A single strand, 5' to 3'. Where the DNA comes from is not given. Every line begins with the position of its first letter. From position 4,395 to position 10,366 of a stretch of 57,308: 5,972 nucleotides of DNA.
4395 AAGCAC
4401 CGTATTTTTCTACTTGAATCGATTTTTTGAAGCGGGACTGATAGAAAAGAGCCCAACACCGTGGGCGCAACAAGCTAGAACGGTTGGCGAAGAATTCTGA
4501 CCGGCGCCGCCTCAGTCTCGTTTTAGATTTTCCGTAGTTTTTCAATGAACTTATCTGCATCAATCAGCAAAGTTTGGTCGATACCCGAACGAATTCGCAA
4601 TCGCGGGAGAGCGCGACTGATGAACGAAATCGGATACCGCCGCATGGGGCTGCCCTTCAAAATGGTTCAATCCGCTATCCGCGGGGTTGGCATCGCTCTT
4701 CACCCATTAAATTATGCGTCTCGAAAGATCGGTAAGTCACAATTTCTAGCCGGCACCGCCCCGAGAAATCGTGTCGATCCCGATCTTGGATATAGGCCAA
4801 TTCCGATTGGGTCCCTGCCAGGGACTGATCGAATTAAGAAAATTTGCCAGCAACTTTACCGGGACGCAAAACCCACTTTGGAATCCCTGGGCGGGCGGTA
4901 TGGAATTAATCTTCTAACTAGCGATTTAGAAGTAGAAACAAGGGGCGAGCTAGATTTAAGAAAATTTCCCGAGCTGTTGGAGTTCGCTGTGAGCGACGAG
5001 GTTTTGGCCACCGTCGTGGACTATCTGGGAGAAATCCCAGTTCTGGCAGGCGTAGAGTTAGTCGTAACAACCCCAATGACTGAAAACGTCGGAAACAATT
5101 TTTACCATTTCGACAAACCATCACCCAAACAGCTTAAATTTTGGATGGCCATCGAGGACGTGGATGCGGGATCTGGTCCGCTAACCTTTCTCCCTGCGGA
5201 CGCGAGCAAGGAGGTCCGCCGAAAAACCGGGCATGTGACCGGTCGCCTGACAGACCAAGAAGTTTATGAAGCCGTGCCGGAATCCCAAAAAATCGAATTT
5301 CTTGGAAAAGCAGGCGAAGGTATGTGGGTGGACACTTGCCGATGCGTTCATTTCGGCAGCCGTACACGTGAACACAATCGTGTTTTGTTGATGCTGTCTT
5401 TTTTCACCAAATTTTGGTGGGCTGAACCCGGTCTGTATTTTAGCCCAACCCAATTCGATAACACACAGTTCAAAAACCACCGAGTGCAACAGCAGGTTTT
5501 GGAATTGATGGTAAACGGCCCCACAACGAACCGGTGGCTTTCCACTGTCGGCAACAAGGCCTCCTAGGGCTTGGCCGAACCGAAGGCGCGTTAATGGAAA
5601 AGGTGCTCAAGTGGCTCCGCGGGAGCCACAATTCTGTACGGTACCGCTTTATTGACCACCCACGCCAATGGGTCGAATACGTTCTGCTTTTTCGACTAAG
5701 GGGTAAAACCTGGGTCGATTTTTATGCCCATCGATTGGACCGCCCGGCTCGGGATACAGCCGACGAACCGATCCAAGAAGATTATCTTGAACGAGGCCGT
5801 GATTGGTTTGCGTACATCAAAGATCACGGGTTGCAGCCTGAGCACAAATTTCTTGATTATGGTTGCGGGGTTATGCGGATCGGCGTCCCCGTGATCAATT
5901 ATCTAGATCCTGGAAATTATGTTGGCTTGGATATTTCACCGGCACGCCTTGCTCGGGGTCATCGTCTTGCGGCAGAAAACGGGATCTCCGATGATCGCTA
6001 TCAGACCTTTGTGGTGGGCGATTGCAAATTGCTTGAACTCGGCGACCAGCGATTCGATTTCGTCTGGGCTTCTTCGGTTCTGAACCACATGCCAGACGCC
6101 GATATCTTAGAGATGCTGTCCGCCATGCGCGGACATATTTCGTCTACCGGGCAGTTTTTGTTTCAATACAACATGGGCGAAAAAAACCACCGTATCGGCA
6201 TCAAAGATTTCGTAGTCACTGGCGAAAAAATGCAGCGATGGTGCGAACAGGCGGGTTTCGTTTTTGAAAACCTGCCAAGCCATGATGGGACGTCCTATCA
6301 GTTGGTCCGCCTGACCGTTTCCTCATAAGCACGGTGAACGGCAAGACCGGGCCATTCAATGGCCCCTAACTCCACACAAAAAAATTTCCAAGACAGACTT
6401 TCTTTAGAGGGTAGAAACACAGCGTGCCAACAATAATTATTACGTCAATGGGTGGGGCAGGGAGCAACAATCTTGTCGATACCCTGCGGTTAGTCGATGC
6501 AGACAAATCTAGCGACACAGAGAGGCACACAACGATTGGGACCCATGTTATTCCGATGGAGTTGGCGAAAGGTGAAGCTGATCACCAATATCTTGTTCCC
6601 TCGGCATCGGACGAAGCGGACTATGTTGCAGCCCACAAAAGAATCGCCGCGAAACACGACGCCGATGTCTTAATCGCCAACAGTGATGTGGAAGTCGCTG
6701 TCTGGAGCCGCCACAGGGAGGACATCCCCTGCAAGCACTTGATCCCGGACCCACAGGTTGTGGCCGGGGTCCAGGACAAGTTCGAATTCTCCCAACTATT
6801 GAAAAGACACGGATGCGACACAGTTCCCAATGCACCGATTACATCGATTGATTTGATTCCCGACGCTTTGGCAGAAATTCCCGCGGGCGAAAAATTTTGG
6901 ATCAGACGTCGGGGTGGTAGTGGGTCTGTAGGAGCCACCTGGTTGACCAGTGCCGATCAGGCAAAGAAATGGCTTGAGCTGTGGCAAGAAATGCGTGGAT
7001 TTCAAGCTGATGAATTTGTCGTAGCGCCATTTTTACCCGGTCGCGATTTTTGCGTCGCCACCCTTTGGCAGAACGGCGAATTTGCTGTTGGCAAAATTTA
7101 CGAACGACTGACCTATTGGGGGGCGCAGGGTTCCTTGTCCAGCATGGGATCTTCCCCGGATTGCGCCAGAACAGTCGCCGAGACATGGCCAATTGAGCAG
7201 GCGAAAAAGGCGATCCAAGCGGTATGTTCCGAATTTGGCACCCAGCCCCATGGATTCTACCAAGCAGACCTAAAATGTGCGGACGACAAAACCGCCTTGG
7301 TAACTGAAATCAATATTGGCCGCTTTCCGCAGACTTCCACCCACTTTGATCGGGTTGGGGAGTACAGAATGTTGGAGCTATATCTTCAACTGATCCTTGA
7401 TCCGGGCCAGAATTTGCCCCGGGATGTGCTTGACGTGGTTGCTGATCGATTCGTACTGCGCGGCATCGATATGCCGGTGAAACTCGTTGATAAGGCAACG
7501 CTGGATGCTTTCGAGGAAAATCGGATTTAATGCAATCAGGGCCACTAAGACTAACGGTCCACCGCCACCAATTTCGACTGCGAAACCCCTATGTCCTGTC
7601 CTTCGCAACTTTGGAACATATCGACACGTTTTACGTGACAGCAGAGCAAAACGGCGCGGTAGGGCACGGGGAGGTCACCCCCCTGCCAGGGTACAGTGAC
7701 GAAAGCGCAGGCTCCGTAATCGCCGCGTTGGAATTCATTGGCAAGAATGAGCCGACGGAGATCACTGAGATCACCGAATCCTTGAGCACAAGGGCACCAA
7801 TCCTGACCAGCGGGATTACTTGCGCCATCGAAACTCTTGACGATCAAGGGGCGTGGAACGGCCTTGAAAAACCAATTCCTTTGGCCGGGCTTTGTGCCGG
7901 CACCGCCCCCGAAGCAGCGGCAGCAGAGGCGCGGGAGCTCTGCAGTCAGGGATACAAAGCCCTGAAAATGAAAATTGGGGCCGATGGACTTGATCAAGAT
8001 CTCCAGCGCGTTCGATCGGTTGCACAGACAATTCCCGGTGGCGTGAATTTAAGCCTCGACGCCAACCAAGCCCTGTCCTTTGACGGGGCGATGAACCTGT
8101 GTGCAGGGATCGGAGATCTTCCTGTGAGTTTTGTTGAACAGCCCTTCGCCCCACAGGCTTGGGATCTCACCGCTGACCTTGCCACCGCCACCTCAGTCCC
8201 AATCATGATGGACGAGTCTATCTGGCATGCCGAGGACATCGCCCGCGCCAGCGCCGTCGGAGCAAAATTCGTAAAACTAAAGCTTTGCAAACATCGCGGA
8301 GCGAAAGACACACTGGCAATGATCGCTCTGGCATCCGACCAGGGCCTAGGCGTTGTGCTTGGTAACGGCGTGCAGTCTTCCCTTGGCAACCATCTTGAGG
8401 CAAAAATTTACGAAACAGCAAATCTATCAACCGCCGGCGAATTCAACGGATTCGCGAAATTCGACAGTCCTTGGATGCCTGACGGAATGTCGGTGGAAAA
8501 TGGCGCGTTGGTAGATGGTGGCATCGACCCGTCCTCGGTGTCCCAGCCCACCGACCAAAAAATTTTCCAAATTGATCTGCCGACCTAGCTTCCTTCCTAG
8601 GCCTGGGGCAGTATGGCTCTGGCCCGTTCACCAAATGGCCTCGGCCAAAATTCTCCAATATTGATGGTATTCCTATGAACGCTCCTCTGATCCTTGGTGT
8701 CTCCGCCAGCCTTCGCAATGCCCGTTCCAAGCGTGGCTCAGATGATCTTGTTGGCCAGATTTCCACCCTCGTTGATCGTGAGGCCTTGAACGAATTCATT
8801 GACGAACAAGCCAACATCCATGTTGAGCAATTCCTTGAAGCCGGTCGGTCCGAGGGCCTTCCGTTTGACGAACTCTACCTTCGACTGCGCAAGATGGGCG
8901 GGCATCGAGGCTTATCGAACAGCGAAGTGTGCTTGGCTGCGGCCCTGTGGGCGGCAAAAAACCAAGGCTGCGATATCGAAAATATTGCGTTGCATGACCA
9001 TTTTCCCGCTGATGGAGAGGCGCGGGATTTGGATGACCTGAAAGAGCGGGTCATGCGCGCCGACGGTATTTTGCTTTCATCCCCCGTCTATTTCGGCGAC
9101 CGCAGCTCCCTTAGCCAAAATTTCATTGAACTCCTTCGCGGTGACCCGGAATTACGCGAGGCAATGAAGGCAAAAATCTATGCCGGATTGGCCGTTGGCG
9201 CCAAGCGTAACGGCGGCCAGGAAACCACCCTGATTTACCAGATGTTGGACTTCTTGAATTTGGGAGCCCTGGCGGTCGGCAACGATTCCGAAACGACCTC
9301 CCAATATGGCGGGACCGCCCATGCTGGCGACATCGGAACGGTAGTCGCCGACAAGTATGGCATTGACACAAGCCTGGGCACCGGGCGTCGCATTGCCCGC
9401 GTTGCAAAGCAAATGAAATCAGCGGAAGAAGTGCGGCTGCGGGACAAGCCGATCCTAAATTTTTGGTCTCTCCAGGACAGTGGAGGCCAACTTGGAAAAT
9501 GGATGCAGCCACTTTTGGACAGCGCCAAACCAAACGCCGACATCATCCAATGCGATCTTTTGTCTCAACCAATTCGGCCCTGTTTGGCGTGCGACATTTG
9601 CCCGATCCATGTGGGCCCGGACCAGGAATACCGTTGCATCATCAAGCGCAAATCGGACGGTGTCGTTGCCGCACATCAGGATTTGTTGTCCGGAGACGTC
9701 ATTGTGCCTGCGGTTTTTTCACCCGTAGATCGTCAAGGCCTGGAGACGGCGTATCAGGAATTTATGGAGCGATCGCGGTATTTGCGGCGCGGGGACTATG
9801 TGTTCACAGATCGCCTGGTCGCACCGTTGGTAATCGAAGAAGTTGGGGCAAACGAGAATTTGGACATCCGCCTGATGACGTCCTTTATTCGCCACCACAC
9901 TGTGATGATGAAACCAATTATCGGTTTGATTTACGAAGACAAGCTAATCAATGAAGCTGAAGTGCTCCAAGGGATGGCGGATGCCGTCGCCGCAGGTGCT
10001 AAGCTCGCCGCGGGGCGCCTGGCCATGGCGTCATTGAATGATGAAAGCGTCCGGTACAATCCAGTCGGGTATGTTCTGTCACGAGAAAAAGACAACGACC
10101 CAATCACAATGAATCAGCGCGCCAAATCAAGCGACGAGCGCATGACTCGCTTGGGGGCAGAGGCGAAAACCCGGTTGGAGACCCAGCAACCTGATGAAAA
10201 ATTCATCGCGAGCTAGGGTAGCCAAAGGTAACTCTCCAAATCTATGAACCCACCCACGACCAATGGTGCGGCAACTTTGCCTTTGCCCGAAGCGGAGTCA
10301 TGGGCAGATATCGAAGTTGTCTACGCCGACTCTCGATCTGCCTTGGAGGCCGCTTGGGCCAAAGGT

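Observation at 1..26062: A ~26 kb translationally coupled operon stacks at least five N-acylation chemistries on a minimal, divergent NeuB/cytidylyltransferase core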

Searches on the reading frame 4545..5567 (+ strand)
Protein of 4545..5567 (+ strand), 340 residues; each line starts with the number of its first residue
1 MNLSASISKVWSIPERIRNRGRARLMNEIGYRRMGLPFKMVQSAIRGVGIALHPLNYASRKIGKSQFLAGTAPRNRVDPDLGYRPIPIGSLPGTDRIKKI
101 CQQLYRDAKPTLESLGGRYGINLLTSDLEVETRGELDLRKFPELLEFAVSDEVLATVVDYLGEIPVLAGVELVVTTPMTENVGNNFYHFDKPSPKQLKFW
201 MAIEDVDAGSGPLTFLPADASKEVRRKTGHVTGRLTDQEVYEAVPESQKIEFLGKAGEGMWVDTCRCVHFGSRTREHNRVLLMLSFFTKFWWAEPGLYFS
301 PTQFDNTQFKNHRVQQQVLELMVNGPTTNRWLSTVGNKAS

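Call 4: search_protein_families(library=pfam, proteins=[window:4545-5567:+], max_evalue=0.01)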
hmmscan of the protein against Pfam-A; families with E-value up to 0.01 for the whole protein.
window:4545-5567:+ (340 aa): 1 family
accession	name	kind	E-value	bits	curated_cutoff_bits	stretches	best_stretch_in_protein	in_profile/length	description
PF05721.19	PhyH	-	0.0087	16.8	22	0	186-258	117-190/213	Phytanoyl-CoA dioxygenase (PhyH)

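Call 12: search_protein_families(library=ncbifam, proteins=[window:4545-5567:+], max_evalue=0.01)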
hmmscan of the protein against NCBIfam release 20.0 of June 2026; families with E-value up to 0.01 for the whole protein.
window:4545-5567:+ (340 aa): 1 family
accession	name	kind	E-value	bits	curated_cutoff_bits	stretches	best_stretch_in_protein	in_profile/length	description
NF038134.1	choice_anch_M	domain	0.0045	17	55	1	212-262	29-69/184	choice-of-anchor M domain-containing protein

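Call 64: search_solved_structures(query=window:4545-5567:+, max_evalue=1)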
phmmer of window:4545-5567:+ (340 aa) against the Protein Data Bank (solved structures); distinct sequences matched with E-value up to 1: 1.
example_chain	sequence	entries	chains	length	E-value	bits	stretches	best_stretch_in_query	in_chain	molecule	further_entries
1g61_A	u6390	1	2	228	0.33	13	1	139-258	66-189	TRANSLATION INITIATION FACTOR 6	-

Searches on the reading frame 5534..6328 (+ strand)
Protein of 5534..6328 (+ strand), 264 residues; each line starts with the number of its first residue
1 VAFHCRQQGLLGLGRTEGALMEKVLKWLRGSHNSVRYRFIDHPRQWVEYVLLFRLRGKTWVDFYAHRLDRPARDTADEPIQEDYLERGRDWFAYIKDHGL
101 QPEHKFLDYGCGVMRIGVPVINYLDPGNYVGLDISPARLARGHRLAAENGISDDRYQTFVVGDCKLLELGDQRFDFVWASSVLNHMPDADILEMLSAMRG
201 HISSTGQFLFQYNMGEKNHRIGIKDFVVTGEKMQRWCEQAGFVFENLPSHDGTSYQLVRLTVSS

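Call 4: search_protein_families(library=pfam, proteins=[window:5534-6328:+], max_evalue=0.01)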
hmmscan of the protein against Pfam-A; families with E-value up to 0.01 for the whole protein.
window:5534-6328:+ (264 aa): 7 families
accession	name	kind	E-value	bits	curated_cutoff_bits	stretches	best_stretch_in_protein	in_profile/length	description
PF13649.12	Methyltransf_25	-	2.3e-12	47.8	27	1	107-204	2-95/97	Methyltransferase domain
PF08242.18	Methyltransf_12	-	4.6e-11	43.8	30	1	107-207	1-97/98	Methyltransferase domain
PF13847.12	Methyltransf_31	-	1.5e-10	41.4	27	1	103-211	4-110/145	Methyltransferase domain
PF08241.18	Methyltransf_11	-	3.7e-10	40.8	21.2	1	107-209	1-94/95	Methyltransferase domain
PF13489.12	Methyltransf_23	-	1.9e-06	28.1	27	1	100-212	20-118/164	Methyltransferase domain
PF01209.24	Ubie_methyltran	-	0.0012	18.7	20.1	1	98-206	43-147/233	ubiE/COQ5 methyltransferase family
PF05891.18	Methyltransf_PK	-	0.003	17.5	27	1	170-229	119-179/218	AdoMet dependent proline di-methyltransferase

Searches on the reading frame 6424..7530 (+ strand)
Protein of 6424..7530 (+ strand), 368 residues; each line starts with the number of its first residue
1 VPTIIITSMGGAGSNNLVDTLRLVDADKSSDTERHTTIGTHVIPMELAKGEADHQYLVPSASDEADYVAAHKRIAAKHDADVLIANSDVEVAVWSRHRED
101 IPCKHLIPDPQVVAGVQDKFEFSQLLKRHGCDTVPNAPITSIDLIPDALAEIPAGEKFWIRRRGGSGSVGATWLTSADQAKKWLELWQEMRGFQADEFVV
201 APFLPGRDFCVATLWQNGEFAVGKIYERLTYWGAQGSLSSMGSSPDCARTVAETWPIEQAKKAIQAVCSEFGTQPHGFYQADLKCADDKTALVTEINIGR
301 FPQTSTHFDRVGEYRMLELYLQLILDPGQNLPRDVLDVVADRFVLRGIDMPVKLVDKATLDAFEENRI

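Call 4: search_protein_families(library=pfam, proteins=[window:6424-7530:+], max_evalue=0.01)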
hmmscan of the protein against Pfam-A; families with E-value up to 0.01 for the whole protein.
window:6424-7530:+ (368 aa): 0 families

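Call 12: search_protein_families(library=ncbifam, proteins=[window:6424-7530:+], max_evalue=0.01)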
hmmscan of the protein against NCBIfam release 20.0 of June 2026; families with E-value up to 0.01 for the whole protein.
window:6424-7530:+ (368 aa): 6 families
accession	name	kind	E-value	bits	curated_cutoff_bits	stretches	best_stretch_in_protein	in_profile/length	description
NF009402.0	PRK12767.1-1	equivalog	4.6e-14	52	218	1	3-182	4-175/329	carbamoyl phosphate synthase-like protein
NF009404.0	PRK12767.1-3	equivalog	4.5e-08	32.4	316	1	49-174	40-165/344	carbamoyl phosphate synthase-like protein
NF009405.0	PRK12767.1-4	equivalog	3.4e-06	26.3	390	1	48-178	40-167/320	carbamoyl phosphate synthase-like protein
NF009406.0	PRK12767.1-5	equivalog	6.2e-05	22.2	271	1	28-184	21-177/327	carbamoyl phosphate synthase-like protein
NF005315.0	PRK06849.1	equivalog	0.00039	19.5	406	1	53-227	49-217/389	hypothetical protein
NF002563.0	PRK02186.1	subfamily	0.00071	17.9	625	1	109-227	98-211/890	argininosuccinate lyase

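Call 63: search_solved_structures(query=window:6424-7530:+, max_evalue=1)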
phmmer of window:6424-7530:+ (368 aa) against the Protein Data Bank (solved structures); distinct sequences matched with E-value up to 1: 0.

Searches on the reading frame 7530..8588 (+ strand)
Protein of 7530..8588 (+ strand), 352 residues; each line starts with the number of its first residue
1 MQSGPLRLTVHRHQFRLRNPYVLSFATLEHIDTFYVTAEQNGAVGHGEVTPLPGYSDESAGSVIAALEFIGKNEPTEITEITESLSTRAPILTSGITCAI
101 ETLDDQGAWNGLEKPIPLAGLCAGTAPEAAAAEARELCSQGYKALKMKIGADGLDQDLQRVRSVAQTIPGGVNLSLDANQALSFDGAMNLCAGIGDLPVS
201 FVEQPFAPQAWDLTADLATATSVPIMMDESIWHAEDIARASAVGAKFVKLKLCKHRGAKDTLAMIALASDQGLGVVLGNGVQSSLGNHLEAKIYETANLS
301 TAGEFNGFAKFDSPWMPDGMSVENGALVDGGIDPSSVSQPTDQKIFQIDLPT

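Call 5: search_protein_families(library=pfam, proteins=[window:7530-8588:+], max_evalue=0.01)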
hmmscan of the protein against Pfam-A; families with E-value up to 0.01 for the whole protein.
window:7530-8588:+ (352 aa): 3 families
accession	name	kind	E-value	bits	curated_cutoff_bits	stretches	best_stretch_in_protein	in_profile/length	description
PF13378.12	MR_MLE_C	-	1.3e-30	107.2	29.4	1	130-326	2-202/219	Enolase C-terminal domain-like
PF21508.2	MenC_N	-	2.7e-06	27.9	27.3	1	9-100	5-91/94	MenC, N-terminal domain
PF01070.24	FMN_dh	-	0.0039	16.7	24.9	1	214-248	263-299/350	FMN-dependent dehydrogenase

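Call 12: search_protein_families(library=ncbifam, proteins=[window:7530-8588:+], max_evalue=0.01)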
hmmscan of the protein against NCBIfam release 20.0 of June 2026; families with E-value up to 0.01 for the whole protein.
window:7530-8588:+ (352 aa): 16 families
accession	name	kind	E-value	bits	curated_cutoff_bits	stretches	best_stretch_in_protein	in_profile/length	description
TIGR01927.1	menC_gam_Gplu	equivalog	2.5e-35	122.2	130.55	1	12-302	2-287/307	o-succinylbenzoate synthase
NF042940.1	racemase_DgcA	equivalog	1.4e-26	93.5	400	1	8-286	1-277/323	N-acetyl-D-Glu racemase DgcA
NF002739.0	PRK02714.1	equivalog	1.8e-23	83.6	259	1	13-245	10-240/320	o-succinylbenzoate synthase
NF003473.0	PRK05105.1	equivalog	9.6e-22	77.4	236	1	8-288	6-281/331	o-succinylbenzoate synthase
TIGR02534.1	mucon_cyclo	subfamily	1.6e-18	66.9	334.95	1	124-295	140-312/368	muconate/chloromuconate family cycloisomerase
NF011708.0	PRK15129.1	equivalog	9e-18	64.4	343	1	9-279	5-275/321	L-Ala-D/L-Glu epimerase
TIGR01928.1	menC_lowGC_arch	equivalog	5.8e-17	61.7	200.65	1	12-304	2-307/325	o-succinylbenzoate synthase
NF002782.0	PRK02901.1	equivalog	1.4e-16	60.4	288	1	45-309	41-268/328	o-succinylbenzoate synthase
NF040866.1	AraD_Arch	equivalog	7.6e-15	54.8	650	1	133-243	155-268/372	arabinonate dehydratase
NF041118.1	A_G_epim_Thtga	equivalog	6.2e-14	51.9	500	1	130-287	142-299/341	L-Ala-D/L-Glu epimerase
NF047820.1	TalGalacDh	equivalog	6.1e-12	45.1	500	1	133-273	158-299/371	L-talarate/galactarate dehydratase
NF043002.1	HProlDhtase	equivalog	1.5e-11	43.8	500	1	125-277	142-291/366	cis-3-hydroxy-L-proline dehydratase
NF040790.2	glucon_galact_dh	equivalog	2.7e-07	29.8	750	1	126-326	138-348/390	bifunctional D-gluconate/D-galactonate dehydratase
NF010624.0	PRK14017.1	equivalog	1.4e-06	27.7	311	1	122-240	120-246/382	galactonate dehydratase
NF010114.0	PRK13587.1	equivalog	0.0015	18.2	305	0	210-245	180-215/234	1-(5-phosphoribosyl)-5-((5-phosphoribosylamino)methylideneamino)imidazole-4-carboxamide isomerase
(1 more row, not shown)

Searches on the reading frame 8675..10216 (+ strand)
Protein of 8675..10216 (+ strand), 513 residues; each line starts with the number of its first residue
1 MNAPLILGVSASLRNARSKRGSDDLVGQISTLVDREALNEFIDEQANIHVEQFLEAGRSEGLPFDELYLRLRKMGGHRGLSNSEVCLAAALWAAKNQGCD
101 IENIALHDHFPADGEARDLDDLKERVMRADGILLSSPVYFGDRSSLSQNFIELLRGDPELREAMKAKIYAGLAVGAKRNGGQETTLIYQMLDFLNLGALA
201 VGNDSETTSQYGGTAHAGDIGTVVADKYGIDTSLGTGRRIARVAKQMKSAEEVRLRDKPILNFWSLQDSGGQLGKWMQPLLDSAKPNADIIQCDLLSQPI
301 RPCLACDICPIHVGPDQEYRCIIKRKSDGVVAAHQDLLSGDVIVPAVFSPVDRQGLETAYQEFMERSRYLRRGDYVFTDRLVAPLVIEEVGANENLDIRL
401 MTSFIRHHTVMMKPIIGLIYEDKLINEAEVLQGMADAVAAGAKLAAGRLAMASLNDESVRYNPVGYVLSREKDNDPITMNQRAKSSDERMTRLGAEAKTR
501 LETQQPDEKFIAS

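Call 5: search_protein_families(library=pfam, proteins=[window:8675-10216:+], max_evalue=0.01)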
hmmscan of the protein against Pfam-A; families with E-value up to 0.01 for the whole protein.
window:8675-10216:+ (513 aa): 1 family
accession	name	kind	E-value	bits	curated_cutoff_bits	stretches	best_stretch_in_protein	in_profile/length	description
PF03358.20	FMN_red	-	1.7e-15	57.4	24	1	75-203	8-142/152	NADPH-dependent FMN reductase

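Call 12: search_protein_families(library=ncbifam, proteins=[window:8675-10216:+], max_evalue=0.01)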
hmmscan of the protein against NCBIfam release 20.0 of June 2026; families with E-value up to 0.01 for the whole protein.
window:8675-10216:+ (513 aa): 4 families
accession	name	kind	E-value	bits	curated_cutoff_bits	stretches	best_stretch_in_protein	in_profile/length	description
NF002999.0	PRK03767.1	equivalog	1.3e-05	25.1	141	1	125-245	66-196/200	NAD(P)H:quinone oxidoreductase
TIGR01755.1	flav_wrbA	equivalog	0.00097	19.2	132.5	1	125-206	65-145/197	NAD(P)H:quinone oxidoreductase type IV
TIGR03567.1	FMN_reduc_SsuE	equivalog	0.0026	17.7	164.05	1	98-155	35-92/171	NADPH-dependent FMN reductase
NF007859.0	PRK10569.1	equivalog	0.0068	16.2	225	0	81-175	14-108/191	NADPH-dependent FMN reductase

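Call 86: find_related_loci(query=window:8675-10216:+, collection=metagenome_contigs, flank=10000)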
Query window:8675-10216:+ (513 aa) in metagenome_contigs; peptide patterns used: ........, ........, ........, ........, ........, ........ (x = any residue, [..] = any of these).
59 stretches matched a pattern, but none encodes a relative of the query by tblastn (E <= 1e-3).
